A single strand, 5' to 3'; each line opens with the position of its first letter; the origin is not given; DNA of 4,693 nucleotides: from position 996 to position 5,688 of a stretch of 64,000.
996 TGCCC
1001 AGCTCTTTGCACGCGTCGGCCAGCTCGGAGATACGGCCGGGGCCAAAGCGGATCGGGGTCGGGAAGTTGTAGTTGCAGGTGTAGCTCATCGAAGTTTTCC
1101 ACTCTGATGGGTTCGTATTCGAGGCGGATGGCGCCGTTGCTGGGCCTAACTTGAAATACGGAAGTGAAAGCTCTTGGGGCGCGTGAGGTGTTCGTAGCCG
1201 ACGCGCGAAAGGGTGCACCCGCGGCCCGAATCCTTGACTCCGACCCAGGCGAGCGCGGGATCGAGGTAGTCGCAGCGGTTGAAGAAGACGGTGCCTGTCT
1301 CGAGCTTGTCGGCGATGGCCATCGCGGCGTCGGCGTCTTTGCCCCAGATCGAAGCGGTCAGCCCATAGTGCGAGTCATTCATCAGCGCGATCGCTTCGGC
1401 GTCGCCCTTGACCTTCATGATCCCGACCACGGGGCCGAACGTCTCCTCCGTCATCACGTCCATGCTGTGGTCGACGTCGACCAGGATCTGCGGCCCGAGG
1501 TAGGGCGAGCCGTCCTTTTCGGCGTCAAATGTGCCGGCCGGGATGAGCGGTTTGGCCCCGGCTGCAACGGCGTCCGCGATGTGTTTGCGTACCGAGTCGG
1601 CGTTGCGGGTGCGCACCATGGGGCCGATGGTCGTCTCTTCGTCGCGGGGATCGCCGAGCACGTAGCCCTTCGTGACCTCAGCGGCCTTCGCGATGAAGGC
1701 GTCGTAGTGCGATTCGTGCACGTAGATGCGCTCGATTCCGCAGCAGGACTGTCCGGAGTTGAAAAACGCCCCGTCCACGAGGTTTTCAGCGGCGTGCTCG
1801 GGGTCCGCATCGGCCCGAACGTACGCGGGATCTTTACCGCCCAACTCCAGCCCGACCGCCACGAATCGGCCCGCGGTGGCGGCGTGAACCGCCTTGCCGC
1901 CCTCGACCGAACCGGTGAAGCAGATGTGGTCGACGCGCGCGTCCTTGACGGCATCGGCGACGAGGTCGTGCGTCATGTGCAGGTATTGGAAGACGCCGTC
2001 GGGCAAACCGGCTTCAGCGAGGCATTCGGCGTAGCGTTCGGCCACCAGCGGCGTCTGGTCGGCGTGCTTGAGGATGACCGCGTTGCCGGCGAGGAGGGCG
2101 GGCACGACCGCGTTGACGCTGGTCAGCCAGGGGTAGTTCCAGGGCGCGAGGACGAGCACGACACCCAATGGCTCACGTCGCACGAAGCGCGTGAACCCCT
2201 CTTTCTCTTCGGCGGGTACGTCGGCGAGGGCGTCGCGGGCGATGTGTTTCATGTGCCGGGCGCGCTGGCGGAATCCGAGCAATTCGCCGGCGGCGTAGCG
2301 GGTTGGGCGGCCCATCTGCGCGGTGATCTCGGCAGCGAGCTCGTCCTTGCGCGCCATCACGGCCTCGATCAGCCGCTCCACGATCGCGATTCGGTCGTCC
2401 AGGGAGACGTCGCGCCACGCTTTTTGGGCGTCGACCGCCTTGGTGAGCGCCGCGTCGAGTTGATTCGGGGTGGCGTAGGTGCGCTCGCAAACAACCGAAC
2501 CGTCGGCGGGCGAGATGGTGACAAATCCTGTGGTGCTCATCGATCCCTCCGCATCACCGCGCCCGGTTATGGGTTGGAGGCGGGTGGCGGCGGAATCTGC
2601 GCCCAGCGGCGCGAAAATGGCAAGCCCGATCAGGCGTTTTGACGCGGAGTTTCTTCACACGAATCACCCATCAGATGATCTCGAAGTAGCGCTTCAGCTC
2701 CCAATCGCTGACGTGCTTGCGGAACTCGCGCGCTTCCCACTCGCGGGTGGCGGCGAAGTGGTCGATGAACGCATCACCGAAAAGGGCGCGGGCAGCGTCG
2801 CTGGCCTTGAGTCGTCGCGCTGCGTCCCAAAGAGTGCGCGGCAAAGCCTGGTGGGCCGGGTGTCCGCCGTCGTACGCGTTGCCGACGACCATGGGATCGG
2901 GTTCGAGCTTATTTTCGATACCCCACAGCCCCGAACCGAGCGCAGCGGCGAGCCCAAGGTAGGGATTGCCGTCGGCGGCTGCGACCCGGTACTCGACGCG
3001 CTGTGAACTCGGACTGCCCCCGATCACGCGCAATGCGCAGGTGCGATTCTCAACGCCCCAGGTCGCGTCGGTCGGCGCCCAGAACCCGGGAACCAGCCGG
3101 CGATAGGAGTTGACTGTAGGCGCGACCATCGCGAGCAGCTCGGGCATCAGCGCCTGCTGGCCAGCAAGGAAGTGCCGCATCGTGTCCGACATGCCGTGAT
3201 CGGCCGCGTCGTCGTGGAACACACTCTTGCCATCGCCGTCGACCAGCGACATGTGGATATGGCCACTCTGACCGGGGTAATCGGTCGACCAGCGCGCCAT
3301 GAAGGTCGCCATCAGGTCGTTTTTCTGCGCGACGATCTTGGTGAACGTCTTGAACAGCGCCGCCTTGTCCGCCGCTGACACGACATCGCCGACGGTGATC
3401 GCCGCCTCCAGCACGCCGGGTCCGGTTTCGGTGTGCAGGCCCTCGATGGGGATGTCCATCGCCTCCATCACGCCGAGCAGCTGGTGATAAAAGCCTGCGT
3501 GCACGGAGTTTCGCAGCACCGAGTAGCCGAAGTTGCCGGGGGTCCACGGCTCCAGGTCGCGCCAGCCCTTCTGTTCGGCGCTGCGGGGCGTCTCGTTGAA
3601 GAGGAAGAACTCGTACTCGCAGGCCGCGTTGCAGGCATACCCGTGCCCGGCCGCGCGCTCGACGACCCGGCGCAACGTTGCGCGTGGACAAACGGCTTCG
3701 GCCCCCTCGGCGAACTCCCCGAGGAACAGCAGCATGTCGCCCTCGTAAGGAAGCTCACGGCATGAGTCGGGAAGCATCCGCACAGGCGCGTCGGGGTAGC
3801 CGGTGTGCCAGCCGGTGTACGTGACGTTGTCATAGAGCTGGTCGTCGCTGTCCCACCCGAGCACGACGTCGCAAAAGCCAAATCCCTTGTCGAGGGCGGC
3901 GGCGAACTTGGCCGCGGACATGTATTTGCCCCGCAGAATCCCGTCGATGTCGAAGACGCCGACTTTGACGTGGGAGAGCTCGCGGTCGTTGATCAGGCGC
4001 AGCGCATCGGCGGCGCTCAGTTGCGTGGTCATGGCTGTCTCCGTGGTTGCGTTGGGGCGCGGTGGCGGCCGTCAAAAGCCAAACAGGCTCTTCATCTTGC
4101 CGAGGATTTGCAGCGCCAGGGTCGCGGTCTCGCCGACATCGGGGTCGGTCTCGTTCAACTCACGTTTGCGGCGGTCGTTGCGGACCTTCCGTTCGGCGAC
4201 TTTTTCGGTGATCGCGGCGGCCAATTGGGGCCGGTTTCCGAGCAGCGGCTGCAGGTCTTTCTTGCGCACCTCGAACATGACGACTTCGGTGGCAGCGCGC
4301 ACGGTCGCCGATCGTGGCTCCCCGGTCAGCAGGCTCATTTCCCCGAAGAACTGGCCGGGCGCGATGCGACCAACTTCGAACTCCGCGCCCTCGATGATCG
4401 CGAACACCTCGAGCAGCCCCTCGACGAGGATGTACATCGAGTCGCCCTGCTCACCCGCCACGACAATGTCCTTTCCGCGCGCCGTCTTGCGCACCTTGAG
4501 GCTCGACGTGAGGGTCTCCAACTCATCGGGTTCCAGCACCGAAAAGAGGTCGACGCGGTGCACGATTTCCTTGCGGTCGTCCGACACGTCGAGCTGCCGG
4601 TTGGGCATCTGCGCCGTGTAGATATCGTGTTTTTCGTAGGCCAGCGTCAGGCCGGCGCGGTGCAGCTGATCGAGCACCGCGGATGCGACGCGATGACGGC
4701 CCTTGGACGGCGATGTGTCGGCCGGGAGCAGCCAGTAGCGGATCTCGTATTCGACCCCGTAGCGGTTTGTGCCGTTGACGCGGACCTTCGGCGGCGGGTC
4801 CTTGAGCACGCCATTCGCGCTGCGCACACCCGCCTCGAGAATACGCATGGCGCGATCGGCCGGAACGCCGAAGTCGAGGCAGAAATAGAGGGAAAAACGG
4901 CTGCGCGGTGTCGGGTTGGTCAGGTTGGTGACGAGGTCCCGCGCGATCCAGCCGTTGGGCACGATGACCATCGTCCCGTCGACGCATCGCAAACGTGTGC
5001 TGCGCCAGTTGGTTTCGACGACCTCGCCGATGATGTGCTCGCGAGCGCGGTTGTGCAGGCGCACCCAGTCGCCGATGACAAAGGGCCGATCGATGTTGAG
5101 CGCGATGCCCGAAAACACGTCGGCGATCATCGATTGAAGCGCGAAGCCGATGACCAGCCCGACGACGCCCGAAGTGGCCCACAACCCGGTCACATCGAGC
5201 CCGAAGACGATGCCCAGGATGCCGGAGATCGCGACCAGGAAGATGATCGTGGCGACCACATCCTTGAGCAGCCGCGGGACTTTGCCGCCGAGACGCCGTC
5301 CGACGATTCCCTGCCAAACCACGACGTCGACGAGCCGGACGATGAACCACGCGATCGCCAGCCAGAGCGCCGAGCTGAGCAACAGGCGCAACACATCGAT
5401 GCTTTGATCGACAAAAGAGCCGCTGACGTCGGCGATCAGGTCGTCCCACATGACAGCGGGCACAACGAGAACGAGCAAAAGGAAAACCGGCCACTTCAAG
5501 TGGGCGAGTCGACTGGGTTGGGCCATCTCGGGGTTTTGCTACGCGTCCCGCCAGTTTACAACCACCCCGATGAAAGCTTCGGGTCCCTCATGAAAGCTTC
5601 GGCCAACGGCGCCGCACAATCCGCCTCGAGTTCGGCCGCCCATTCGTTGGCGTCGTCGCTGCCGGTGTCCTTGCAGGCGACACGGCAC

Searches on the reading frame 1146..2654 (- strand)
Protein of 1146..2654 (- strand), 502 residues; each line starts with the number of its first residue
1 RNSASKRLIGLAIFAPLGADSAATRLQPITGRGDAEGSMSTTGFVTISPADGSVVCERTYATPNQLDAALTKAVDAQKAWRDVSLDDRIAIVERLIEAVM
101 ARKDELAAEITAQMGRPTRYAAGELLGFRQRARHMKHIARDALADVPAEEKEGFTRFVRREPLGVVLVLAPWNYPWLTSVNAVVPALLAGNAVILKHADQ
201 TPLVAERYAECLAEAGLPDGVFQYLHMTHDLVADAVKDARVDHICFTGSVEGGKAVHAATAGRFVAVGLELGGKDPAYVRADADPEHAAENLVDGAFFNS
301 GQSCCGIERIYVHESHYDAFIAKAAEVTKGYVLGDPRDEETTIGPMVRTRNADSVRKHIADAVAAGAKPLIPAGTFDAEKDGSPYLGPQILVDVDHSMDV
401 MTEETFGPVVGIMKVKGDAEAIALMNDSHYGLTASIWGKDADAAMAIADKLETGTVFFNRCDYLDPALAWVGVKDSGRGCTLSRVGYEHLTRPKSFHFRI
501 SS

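Call 82: search_protein_families(library=pfam, proteins=[window:1146-2654:-], max_evalue=0.0001)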
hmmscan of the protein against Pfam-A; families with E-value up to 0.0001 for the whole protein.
window:1146-2654:- (502 aa): 1 family
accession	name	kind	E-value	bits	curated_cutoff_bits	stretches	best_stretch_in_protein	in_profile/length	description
PF00171.27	Aldedh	-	5.7e-130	434.4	23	1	42-495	8-460/461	Aldehyde dehydrogenase family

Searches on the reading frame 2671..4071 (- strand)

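Call 82: search_protein_families(library=pfam, proteins=[window:2671-4071:-], max_evalue=0.0001)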
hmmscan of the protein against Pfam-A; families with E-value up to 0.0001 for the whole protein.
window:2671-4071:- (466 aa): 1 family
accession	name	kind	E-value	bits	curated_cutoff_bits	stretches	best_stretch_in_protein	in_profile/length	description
PF00120.29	Gln-synt_C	-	1.4e-99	333.9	24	1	127-462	2-344/344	Glutamine synthetase, catalytic domain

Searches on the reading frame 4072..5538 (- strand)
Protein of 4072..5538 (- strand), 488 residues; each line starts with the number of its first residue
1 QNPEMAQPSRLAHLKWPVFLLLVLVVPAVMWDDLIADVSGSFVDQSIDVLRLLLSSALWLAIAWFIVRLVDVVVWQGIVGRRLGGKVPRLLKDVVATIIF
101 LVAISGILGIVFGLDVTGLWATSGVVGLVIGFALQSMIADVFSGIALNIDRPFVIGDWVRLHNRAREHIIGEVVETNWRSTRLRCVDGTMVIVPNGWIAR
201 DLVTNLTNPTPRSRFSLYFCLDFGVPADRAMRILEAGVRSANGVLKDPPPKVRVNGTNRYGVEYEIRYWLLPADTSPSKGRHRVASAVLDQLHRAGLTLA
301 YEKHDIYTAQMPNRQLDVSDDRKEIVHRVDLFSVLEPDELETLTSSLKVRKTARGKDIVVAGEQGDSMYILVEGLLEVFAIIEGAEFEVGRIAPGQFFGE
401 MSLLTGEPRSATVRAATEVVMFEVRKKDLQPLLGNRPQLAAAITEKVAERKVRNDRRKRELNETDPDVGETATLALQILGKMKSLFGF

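Call 82: search_protein_families(library=pfam, proteins=[window:4072-5538:-], max_evalue=0.0001)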
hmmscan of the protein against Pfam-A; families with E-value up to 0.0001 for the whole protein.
window:4072-5538:- (488 aa): 2 families
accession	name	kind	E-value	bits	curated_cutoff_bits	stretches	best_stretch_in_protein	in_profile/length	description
PF00027.35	cNMP_binding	-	2.2e-20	72.9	27.5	1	350-433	2-86/89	Cyclic nucleotide-binding domain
PF00924.24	MS_channel_2nd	-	4.9e-17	62.2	20.2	1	137-207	2-67/68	Mechanosensitive ion channel, beta-domain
